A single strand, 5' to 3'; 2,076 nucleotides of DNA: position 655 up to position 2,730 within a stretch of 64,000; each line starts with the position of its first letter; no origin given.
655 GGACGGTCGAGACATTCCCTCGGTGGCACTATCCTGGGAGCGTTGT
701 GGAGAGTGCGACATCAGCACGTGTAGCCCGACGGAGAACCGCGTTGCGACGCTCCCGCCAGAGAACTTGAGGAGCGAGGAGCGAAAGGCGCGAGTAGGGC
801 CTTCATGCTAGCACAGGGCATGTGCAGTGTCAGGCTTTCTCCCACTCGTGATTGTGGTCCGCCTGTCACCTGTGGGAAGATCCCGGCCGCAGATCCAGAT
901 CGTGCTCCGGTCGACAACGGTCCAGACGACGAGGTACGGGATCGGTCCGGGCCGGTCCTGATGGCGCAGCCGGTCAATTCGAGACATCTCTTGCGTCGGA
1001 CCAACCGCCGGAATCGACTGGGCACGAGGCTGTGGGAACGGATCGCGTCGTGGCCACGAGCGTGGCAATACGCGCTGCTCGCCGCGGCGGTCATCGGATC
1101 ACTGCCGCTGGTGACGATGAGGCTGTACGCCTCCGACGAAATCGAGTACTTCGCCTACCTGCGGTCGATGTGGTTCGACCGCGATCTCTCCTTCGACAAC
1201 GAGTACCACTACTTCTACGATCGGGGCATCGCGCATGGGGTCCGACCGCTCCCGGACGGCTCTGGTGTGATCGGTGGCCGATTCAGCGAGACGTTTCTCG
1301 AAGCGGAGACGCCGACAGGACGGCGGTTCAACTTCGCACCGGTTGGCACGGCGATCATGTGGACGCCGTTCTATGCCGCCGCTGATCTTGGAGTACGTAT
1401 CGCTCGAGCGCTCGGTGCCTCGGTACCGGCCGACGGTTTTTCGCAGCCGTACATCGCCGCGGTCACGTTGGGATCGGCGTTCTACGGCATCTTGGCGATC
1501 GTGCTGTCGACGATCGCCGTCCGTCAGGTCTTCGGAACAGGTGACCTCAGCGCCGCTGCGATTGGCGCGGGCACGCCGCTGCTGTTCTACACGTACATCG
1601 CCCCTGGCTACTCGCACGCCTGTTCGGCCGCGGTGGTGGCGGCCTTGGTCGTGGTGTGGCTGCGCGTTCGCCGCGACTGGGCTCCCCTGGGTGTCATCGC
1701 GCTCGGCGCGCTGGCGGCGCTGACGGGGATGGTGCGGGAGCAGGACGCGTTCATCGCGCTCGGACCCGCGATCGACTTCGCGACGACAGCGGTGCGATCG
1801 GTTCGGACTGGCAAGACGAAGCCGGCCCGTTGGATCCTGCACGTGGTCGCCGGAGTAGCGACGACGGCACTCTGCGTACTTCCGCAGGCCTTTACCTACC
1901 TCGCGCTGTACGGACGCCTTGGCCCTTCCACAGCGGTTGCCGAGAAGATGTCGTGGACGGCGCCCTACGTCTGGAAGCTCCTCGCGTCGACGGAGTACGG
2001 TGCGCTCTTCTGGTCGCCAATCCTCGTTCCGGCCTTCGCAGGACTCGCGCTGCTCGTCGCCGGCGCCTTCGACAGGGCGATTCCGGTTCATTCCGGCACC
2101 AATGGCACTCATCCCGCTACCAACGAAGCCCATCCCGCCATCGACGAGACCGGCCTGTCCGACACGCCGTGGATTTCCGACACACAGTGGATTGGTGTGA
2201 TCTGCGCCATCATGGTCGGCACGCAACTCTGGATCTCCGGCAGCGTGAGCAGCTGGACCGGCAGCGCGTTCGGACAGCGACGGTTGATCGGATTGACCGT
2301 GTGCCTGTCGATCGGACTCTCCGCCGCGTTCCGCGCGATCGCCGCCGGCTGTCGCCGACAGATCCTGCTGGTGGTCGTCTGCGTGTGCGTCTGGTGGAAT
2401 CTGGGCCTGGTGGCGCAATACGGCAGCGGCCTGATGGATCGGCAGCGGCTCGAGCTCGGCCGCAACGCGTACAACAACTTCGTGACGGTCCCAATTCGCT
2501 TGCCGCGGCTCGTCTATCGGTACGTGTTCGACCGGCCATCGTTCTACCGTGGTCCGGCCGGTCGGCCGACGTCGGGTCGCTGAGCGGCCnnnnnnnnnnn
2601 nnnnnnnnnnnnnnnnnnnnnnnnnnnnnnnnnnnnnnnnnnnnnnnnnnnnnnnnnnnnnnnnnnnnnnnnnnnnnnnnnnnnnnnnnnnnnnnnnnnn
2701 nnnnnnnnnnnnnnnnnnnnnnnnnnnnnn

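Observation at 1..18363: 18-kb glycan-assembly locus of five GT-C-like polytopic enzymes, five GT4s and a GtrB/DPM1-type GT2, with no canonical initiation, flippase, polymerase or export genes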

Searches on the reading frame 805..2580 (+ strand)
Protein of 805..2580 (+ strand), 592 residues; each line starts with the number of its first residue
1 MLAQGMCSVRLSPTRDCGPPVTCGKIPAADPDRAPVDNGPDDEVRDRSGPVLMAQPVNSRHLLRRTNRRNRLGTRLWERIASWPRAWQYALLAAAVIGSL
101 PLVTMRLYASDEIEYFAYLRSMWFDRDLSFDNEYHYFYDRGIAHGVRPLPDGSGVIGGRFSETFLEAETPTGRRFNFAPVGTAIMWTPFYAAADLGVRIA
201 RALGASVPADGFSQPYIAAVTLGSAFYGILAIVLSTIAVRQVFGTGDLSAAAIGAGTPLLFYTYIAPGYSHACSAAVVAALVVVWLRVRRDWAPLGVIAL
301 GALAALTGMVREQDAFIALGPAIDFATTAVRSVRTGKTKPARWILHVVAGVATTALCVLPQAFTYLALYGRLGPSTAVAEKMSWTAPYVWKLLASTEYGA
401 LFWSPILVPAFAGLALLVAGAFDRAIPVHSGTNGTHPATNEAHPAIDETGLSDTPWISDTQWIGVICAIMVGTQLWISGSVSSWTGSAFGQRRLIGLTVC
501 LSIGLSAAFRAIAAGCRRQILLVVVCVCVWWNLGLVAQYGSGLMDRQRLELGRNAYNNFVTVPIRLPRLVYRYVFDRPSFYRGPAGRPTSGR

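Call 8: search_protein_families(library=pfam, proteins=[window:805-2580:+], max_evalue=0.01)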
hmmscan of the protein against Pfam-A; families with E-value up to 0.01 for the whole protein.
window:805-2580:+ (592 aa): 0 families

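Call 10: search_protein_families(library=ncbifam, proteins=[window:961-2580:+], max_evalue=0.01)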
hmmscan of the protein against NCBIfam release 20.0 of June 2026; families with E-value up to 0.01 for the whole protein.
window:961-2580:+ (540 aa): 0 families

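Call 13: search_solved_structures(query=window:961-2580:+, max_evalue=1)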
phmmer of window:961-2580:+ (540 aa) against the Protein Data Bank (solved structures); distinct sequences matched with E-value up to 1: 0.

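Call 27: find_homologous_proteins(query=window:961-2580:+, max_evalue=0.001)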
Query window:961-2580:+ (540 aa): 2016 proteins with E <= 0.001 among 8000 candidates; the best 120 are listed.
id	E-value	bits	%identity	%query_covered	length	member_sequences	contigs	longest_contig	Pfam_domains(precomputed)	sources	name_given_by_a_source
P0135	0.0e+0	1192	100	98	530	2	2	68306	-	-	-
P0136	6.4e-208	710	63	97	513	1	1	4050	-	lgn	-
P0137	4.9e-187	641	63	89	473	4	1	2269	-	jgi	jgi:hypothetical protein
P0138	9.0e-187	640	62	90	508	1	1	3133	-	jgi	jgi:hypothetical protein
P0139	2.4e-185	635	61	90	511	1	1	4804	-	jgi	jgi:hypothetical protein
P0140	9.1e-185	634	61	90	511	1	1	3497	-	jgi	jgi:hypothetical protein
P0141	2.6e-179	616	58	92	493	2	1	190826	-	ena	-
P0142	1.5e-174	600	59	91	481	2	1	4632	-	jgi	jgi:hypothetical protein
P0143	3.7e-171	589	58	91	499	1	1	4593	-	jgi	-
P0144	6.8e-171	588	56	90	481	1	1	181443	-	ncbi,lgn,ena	-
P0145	9.0e-170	584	57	93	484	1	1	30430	-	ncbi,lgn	-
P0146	8.1e-168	578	57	91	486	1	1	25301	-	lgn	-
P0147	4.0e-167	575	55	94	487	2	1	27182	-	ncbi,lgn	ncbi:MAG: hypothetical protein AB7P22_00325 [Vicinamibacterales bacterium]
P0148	3.6e-164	566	55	91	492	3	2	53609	-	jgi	jgi:hypothetical protein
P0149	2.4e-161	556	56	91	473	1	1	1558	-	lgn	-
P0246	2.6e-142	493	51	91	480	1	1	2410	-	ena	-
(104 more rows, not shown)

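Call 31: search_protein_families(library=pfam, alignment_id=A3, max_evalue=0.1)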
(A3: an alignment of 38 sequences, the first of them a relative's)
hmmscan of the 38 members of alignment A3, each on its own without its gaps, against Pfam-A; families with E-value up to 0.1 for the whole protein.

A. member 1, P0135 (530 aa): 0 families

B. families by the number of members that match (of 38 scanned): 2 families
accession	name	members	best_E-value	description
PF13231.12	PMT_2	1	0.0037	Dolichyl-phosphate-mannose-protein mannosyltransferase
PF07831.19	PYNP_C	1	0.052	Pyrimidine nucleoside phosphorylase C-terminal domain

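Call 41: predict_structure(alignment_id=A3)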
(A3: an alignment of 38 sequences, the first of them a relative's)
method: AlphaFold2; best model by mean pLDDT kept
length: 530 residues; sequences in the alignment: 38
mean_pLDDT: 82.8   pTM: 0.86
mean pLDDT of the five models: 82.8, 82.2, 82.0, 81.1, 80.0
residues with pLDDT >= 90: 268; 70-90: 163; 50-70: 61; < 50: 38
segments of 3 or more residues with pLDDT < 50: 1-11, 378-383, 385-392, 523-530
pLDDT, mean of each block of 10 residues (from residue 1): 42 61 76 77 73 92 93 86 59 67 90 88 94 96 93 89 90 94 89 85 74 96 95 96 94 93 96 95 97 96 93 82 79 84 94 94 55 51 45 74 96 78 57 90 95 91 96 85 82 95 88 75 42
secondary structure, 60 per line:
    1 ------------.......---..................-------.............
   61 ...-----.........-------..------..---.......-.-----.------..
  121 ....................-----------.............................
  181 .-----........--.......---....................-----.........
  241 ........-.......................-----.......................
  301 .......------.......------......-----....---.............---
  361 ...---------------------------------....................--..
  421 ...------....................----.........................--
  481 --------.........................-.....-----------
elements in order: H13-19 H23-40 H48-63 H69-77 H98-104 H119-140 H152-181 H187-194 H197-203 H207-226 H232-248 H250-272 H278-307 H314-320 H327-332 H338-341 H345-357 H397-416 H419-423 H430-449 H454-478 H489-513 H515-519

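Call 44: fold_search(model_id=the predicted structure, library=pdb)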
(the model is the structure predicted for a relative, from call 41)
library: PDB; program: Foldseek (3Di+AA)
matches with E <= 10: 233; with E <= 0.001: 0
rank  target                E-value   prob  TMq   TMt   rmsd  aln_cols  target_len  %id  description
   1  9s6t_A                4.2e-03  1.00  0.45  0.49   6.7       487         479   10  Ternary cryo-EM structure of chicken ALG12 with Dol25-PP-GlcNAc2Man7, Dol25-P-Man, and Fab (released 2026-03-18)
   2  6ezn_F                8.5e-03  1.00  0.34  0.29  15.1       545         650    9  Cryo-EM structure of the yeast oligosaccharyltransferase (OST) complex (released 2018-01-17)
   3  8age_A                1.7e-02  1.00  0.38  0.32  14.2       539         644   11  Structure of yeast oligosaccharylransferase complex with acceptor peptide bound (released 2022-12-07)
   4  8agb_A                2.0e-02  1.00  0.38  0.32  14.2       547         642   10  Structure of yeast oligosaccharylransferase complex with lipid-linked oligosaccharide bound (released 2022-12-07)
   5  7oci_F                2.2e-02  1.00  0.37  0.32  14.3       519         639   11  Cryo-EM structure of yeast Ost6p containing oligosaccharyltransferase complex (released 2022-02-16)
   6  7bvc_B                4.4e-02  0.98  0.36  0.21  13.9       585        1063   11  Cryo-EM structure of Mycobacterium smegmatis arabinosyltransferase EmbA-EmbB-AcpM2 in complex with ethambutol (released 2020-04-29)
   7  6x0o                  6.3e-02  0.99  0.39  0.23  12.4       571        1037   10  Single-Particle Cryo-EM Structure of Arabinosyltransferase EmbB from Mycobacterium smegmatis (released 2020-06-10)
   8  6c26_A                9.4e-02  0.94  0.31  0.27  16.5       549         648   10  The Cryo-EM structure of a eukaryotic oligosaccharyl transferase complex (released 2018-01-31)
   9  7bvf_B                1.1e-01  0.99  0.44  0.25  11.1       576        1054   11  Cryo-EM structure of Mycobacterium tuberculosis arabinosyltransferase EmbA-EmbB-AcpM2 in complex with ethambutol (released 2020-04-29)
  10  8if8_B                1.1e-01  0.96  0.37  0.33  17.0       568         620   13  Arabinosyltransferase AftA (released 2023-05-31)
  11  8pn9_A                1.1e-01  0.97  0.37  0.31  14.2       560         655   11  Structure of human oligosaccharyltransferase OST-A complex bound to NGI-1 (released 2024-05-08)
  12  6s7o_A                1.1e-01  0.97  0.38  0.32  12.4       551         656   11  Cryo-EM structure of human oligosaccharyltransferase complex OST-A (released 2019-12-18)
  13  9n9j_I                1.8e-01  0.90  0.35  0.28  16.6       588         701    9  Structure of a GRP94 folding intermediate engaged with a CCDC134- and FKBP11-bound secretory translocon (released 2025-11-19)
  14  6gxc_A                1.8e-01  0.96  0.38  0.30  14.3       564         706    9  Bacterial oligosaccharyltransferase PglB in complex with an inhibitory peptide and a reactive lipid-linked oligosaccha (released 2018-11-14)
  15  8b6l_I                1.8e-01  0.93  0.35  0.28  22.8       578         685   12  Subtomogram average of the human Sec61-TRAP-OSTA-translocon (released 2022-12-07)
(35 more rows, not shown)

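Call 46: find_encoding_contigs(protein=P0135, flank=10000, max_places=4)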
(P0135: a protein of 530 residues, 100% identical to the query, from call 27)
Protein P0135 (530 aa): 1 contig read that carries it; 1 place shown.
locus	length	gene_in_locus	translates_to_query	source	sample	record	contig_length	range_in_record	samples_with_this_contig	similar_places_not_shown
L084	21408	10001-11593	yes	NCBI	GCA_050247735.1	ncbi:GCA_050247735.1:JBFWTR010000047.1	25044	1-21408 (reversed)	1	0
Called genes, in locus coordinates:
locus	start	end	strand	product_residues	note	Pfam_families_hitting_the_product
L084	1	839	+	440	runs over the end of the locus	PF13439:Glyco_transf_4, PF13579:Glyco_trans_4_4, PF20706:GT4-conflict, PF00534:Glycos_transf_1, PF13692:Glyco_trans_1_4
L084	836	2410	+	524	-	-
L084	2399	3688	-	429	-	PF13439:Glyco_transf_4, PF13579:Glyco_trans_4_4, PF20706:GT4-conflict (faint), PF00534:Glycos_transf_1, PF13692:Glyco_trans_1_4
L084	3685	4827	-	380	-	PF13439:Glyco_transf_4, PF13579:Glyco_trans_4_4, PF00534:Glycos_transf_1, PF20706:GT4-conflict, PF13692:Glyco_trans_1_4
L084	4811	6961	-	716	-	-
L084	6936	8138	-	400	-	PF20706:GT4-conflict, PF00534:Glycos_transf_1, PF13692:Glyco_trans_1_4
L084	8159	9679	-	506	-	PF13231:PMT_2 (weak)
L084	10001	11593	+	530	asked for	-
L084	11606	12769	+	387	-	PF13439:Glyco_transf_4, PF13579:Glyco_trans_4_4, PF00534:Glycos_transf_1, PF13692:Glyco_trans_1_4, PF13524:Glyco_trans_1_2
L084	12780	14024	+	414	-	PF13439:Glyco_transf_4, PF13579:Glyco_trans_4_4, PF00534:Glycos_transf_1, PF13692:Glyco_trans_1_4, PF13524:Glyco_trans_1_2 (weak)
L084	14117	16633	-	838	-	-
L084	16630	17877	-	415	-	PF13477:Glyco_trans_4_2 (weak), PF13439:Glyco_transf_4, PF13579:Glyco_trans_4_4, PF00534:Glycos_transf_1, PF13692:Glyco_trans_1_4, PF13524:Glyco_trans_1_2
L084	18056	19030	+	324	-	PF00534:Glycos_transf_1, PF13692:Glyco_trans_1_4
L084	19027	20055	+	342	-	PF00535:Glycos_transf_2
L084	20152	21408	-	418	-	?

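Call 48: search_protein_families(library=pfam, proteins=[L084:836-2407:+, L084:4811-6958:-], max_evalue=10)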
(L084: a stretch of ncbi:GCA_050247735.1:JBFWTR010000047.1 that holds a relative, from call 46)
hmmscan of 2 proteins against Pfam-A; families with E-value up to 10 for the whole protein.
L084:836-2407:+ (524 aa): 1 family
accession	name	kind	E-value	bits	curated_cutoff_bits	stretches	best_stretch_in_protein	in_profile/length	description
PF13440.11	Polysacc_synt_3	-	5.7e-05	22.9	23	1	131-353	85-293/293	Polysaccharide biosynthesis protein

L084:4811-6958:- (715 aa): 2 families
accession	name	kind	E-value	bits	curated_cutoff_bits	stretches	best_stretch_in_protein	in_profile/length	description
PF16779.11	DMP12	-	0.17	12.3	27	1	435-471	41-79/115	DNA-mimic protein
PF23480.1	YGL204C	-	1.1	10.2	27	1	5-77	14-87/101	YGL204C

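Call 49: search_protein_families(library=ncbifam, proteins=[L084:836-2407:+, L084:4811-6958:-, L084:2399-3685:-, L084:3685-4824:-, L084:6936-8135:-], max_evalue=1)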
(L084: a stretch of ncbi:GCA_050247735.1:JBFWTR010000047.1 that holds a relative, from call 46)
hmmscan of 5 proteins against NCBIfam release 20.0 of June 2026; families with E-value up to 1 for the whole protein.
L084:836-2407:+ (524 aa): 3 families
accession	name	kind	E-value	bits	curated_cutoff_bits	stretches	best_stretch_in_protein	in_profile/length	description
NF007773.0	PRK10459.1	equivalog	0.00086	18.4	273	1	261-400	235-372/492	MOP flippase family protein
NF047906.1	CdPbTransRegCmtR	equivalog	0.11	12.5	150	1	84-170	6-97/104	Cd(II)/Pb(II)-sensing metalloregulatory transcriptional regulator CmtR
NF047674.1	TeichurnBiosyTuaB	equivalog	0.56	9.2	580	1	264-414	239-388/469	teichuronic acid biosynthesis protein TuaB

L084:4811-6958:- (715 aa): 0 families

L084:2399-3685:- (428 aa): 44 families (the best 25 are shown)
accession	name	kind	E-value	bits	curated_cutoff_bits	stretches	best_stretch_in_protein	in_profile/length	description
TIGR03088.1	stp2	hypoth_equivalog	2.4e-38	132.2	409.05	1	184-423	137-374/374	TIGR03088 family PEP-CTERM/XrtA system glycosyltransferase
TIGR02149.1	glgA_Coryne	subfamily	2e-34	119.4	302.4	1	171-422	132-390/391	glycogen synthase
NF041876.1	EPS_EpsE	equivalog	4.6e-31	108.4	400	1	191-411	169-385/389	exopolysaccharide biosynthesis GT4 family glycosyltransferase EpsE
TIGR04063.1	stp3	hypoth_equivalog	1.1e-29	103.6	442.05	1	111-423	86-396/397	TIGR04063 family PEP-CTERM/XrtA system glycosyltransferase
TIGR03449.1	mycothiol_MshA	equivalog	1.1e-23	83.8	462.5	1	182-423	163-404/406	D-inositol-3-phosphate glycosyltransferase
TIGR03999.1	thiol_BshA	equivalog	2.2e-23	82.8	273.7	1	173-423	134-374/375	N-acetyl-alpha-D-glucosaminyl L-malate synthase BshA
NF053787.1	GlcN_PG_synth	equivalog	3.3e-21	75.5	480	1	164-423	124-360/361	N-acetylglucosaminyl phosphatidylglycerol synthase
NF047684.1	TeichurnBiosyTuaC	equivalog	4.4e-20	72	550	1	178-412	159-379/391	teichuronic acid biosynthesis protein TuaC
NF038295.1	EPS_HpsP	equivalog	1.6e-18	66.9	550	1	227-422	192-387/388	hormogonium polysaccharide biosynthesis glycosyltransferase HpsP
TIGR04157.1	glyco_rSAM_CFB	subfamily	5.6e-17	61.8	400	1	178-366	164-345/406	TIGR04157 family glycosyltransferase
TIGR02095.1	glgA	subfamily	6.7e-17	61.3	328.45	1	228-421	278-476/477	glycogen/starch synthase, ADP-glucose type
TIGR04047.1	MSMEG_0565_glyc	hypoth_equivalog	1.4e-16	60.6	259.85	1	182-420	137-372/373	MSMEG_0565 family glycosyltransferase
NF012028.0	PRK15484.1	subfamily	6.1e-15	55.2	618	1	204-415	158-371/380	lipopolysaccharide N-acetylglucosaminyltransferase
NF007640.0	PRK10307.1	subfamily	6.2e-14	51.7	276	1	175-412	163-397/411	WcaI family glycosyltransferase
TIGR04005.1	wcaL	equivalog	6.4e-13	48.3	537.6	1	240-412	219-396/406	colanic acid biosynthesis glycosyltransferase WcaL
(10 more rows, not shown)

L084:3685-4824:- (379 aa): 44 families (the best 25 are shown)
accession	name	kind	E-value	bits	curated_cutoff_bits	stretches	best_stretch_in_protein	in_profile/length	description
TIGR04047.1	MSMEG_0565_glyc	hypoth_equivalog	1.1e-38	133.3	259.85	1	14-369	13-372/373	MSMEG_0565 family glycosyltransferase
TIGR02149.1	glgA_Coryne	subfamily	3.9e-32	111.9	302.4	1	133-371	142-390/391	glycogen synthase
TIGR03449.1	mycothiol_MshA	equivalog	2.8e-30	105.5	462.5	1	137-371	166-403/406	D-inositol-3-phosphate glycosyltransferase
NF041876.1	EPS_EpsE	equivalog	1.9e-18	66.9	400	1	196-361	218-386/389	exopolysaccharide biosynthesis GT4 family glycosyltransferase EpsE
TIGR04157.1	glyco_rSAM_CFB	subfamily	2.2e-18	66.5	400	1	131-317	165-345/406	TIGR04157 family glycosyltransferase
NF053787.1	GlcN_PG_synth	equivalog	5.6e-17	61.6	480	1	126-339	135-328/361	N-acetylglucosaminyl phosphatidylglycerol synthase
TIGR03999.1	thiol_BshA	equivalog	9.4e-17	61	273.7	1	136-371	145-373/375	N-acetyl-alpha-D-glucosaminyl L-malate synthase BshA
TIGR03088.1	stp2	hypoth_equivalog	3.2e-15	56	409.05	1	125-370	124-372/374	TIGR03088 family PEP-CTERM/XrtA system glycosyltransferase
NF038229.1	Glyco4_Geo_Pelo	equivalog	4e-13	49.1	400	1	133-371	107-336/338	GPMC system family 4 glycosyltransferase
NF038295.1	EPS_HpsP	equivalog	8.4e-12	44.8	550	1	162-371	179-387/388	hormogonium polysaccharide biosynthesis glycosyltransferase HpsP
NF041010.1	glycosy_Agl16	equivalog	1.1e-11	44.2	575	1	133-371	131-351/352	glycosylation protein Agl16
NF050063.1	ProtGlycPglJ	equivalog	1.6e-10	40.8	500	1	127-358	136-353/363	N-acetylgalactosamine-N,N'-diacetylbacillosaminyl-diphospho-undecaprenol 4-alpha-N-acetylgalactosaminyltransferase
NF047684.1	TeichurnBiosyTuaC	equivalog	5.7e-10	38.7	550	1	155-370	181-388/391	teichuronic acid biosynthesis protein TuaC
NF053513.1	Gtran_IagA_BgsA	equivalog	2.4e-09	36.6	460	1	127-369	97-329/333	LTA glycolipid anchor biosynthesis glycosyltransferase, IagA/BgsA family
TIGR04063.1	stp3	hypoth_equivalog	7.6e-09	34.9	442.05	1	133-349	155-372/397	TIGR04063 family PEP-CTERM/XrtA system glycosyltransferase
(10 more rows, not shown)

L084:6936-8135:- (399 aa): 31 families (the best 25 are shown)
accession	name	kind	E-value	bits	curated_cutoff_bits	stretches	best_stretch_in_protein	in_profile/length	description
NF041876.1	EPS_EpsE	equivalog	2.7e-17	63.1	400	1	222-367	217-364/389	exopolysaccharide biosynthesis GT4 family glycosyltransferase EpsE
TIGR03449.1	mycothiol_MshA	equivalog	6.1e-17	61.6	462.5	1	199-394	203-402/406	D-inositol-3-phosphate glycosyltransferase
TIGR04047.1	MSMEG_0565_glyc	hypoth_equivalog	5.8e-13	48.7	259.85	1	185-393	169-372/373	MSMEG_0565 family glycosyltransferase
TIGR03088.1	stp2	hypoth_equivalog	1.3e-12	47.5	409.05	1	215-361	190-335/374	TIGR03088 family PEP-CTERM/XrtA system glycosyltransferase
NF047684.1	TeichurnBiosyTuaC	equivalog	1.8e-10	40.3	550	1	217-338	217-329/391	teichuronic acid biosynthesis protein TuaC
TIGR03999.1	thiol_BshA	equivalog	7.7e-10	38.2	273.7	1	220-395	200-373/375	N-acetyl-alpha-D-glucosaminyl L-malate synthase BshA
NF038295.1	EPS_HpsP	equivalog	9.2e-10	38.1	550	1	214-365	202-353/388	hormogonium polysaccharide biosynthesis glycosyltransferase HpsP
NF046085.1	XrtY_assoc_Gly1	equivalog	2.2e-09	36.6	400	1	222-361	212-346/387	XrtY-associated glycosyltransferase XYAG1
TIGR02149.1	glgA_Coryne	subfamily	2.1e-08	33.7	302.4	1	160-364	151-347/391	glycogen synthase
TIGR04005.1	wcaL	equivalog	3.8e-08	32.6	537.6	1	218-359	220-365/406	colanic acid biosynthesis glycosyltransferase WcaL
NF050063.1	ProtGlycPglJ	equivalog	4.5e-08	32.7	500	1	219-362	194-330/363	N-acetylgalactosamine-N,N'-diacetylbacillosaminyl-diphospho-undecaprenol 4-alpha-N-acetylgalactosaminyltransferase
NF012028.0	PRK15484.1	subfamily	3e-07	29.9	618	1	212-337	186-316/380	lipopolysaccharide N-acetylglucosaminyltransferase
TIGR04157.1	glyco_rSAM_CFB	subfamily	3.2e-07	29.7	400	1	217-337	225-339/406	TIGR04157 family glycosyltransferase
NF038011.1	PelF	equivalog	3.7e-07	29.6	100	1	219-331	306-416/489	GT4 family glycosyltransferase PelF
TIGR04063.1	stp3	hypoth_equivalog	4.4e-06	25.8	442.05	1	208-366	202-362/397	TIGR04063 family PEP-CTERM/XrtA system glycosyltransferase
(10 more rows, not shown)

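Call 50: search_solved_structures(query=L084:836-2407:+, max_evalue=10)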
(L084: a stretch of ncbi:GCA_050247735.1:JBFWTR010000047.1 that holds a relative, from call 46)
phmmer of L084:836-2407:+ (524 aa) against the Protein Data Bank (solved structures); distinct sequences matched with E-value up to 10: 0.
